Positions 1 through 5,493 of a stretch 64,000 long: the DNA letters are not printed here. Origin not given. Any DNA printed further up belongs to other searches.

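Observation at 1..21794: Type V pilus operon ending in a tandemly duplicated [pilin-like lipoprotein + giant secreted protein] module; T9SS CTD visible only on the complete copy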

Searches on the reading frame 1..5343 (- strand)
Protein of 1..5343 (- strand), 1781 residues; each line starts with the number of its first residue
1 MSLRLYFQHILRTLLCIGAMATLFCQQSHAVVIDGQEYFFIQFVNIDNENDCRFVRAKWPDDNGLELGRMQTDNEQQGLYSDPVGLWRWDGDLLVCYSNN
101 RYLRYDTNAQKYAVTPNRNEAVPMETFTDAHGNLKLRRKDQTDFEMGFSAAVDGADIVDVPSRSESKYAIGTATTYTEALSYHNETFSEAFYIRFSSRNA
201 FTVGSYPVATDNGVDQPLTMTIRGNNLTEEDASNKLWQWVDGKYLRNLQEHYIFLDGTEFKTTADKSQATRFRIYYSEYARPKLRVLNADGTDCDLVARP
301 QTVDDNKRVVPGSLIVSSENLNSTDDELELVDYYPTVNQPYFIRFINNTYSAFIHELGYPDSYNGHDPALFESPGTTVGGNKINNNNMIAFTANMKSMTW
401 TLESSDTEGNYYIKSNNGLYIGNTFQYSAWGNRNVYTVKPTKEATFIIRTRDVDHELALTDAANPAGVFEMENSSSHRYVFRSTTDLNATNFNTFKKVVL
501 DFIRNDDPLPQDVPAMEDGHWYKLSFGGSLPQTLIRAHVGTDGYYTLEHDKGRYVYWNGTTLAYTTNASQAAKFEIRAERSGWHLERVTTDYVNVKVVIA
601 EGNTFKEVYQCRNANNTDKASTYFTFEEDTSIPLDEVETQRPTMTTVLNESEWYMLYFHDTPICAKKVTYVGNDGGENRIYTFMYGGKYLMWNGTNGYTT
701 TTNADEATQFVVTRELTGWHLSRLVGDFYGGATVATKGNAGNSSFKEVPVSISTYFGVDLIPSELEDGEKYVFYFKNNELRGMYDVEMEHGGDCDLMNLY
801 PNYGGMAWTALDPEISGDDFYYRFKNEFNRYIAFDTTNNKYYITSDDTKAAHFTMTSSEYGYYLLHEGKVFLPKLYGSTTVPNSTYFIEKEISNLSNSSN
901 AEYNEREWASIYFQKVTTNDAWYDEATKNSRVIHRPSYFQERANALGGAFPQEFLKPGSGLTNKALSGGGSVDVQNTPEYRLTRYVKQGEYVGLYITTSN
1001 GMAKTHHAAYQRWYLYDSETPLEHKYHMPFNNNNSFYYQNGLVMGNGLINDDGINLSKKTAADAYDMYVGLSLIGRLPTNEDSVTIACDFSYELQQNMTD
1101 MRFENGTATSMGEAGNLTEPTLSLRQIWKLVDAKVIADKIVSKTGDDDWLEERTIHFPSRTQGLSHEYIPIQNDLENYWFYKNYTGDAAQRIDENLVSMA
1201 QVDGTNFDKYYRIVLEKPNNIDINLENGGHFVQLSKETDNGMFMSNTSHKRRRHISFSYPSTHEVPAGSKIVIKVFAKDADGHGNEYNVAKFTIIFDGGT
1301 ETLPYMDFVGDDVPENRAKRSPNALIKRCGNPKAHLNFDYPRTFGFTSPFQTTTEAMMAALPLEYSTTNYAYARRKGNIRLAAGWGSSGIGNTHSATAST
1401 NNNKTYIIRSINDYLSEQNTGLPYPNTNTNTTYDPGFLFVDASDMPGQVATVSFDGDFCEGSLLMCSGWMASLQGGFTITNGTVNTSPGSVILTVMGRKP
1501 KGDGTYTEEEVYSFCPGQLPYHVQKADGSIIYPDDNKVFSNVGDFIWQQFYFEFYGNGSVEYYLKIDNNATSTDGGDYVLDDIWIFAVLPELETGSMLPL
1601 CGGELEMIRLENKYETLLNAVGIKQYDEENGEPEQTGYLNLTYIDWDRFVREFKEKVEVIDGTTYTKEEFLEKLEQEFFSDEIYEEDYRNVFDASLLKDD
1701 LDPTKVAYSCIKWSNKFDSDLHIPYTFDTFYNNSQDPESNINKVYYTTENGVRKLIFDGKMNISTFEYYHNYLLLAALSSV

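Call 5: search_protein_families(library=pfam, proteins=[window:1-5343:-], max_evalue=0.01)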
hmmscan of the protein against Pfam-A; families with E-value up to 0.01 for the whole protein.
window:1-5343:- (1781 aa): 0 families

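Call 6: search_protein_families(library=ncbifam, proteins=[window:1-5343:-], max_evalue=0.01)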
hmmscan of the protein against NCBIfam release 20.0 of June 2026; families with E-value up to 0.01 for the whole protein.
window:1-5343:- (1781 aa): 0 families

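Call 12: search_solved_structures(query=window:1-5343:-, max_evalue=1)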
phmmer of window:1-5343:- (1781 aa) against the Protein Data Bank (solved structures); distinct sequences matched with E-value up to 1: 0.
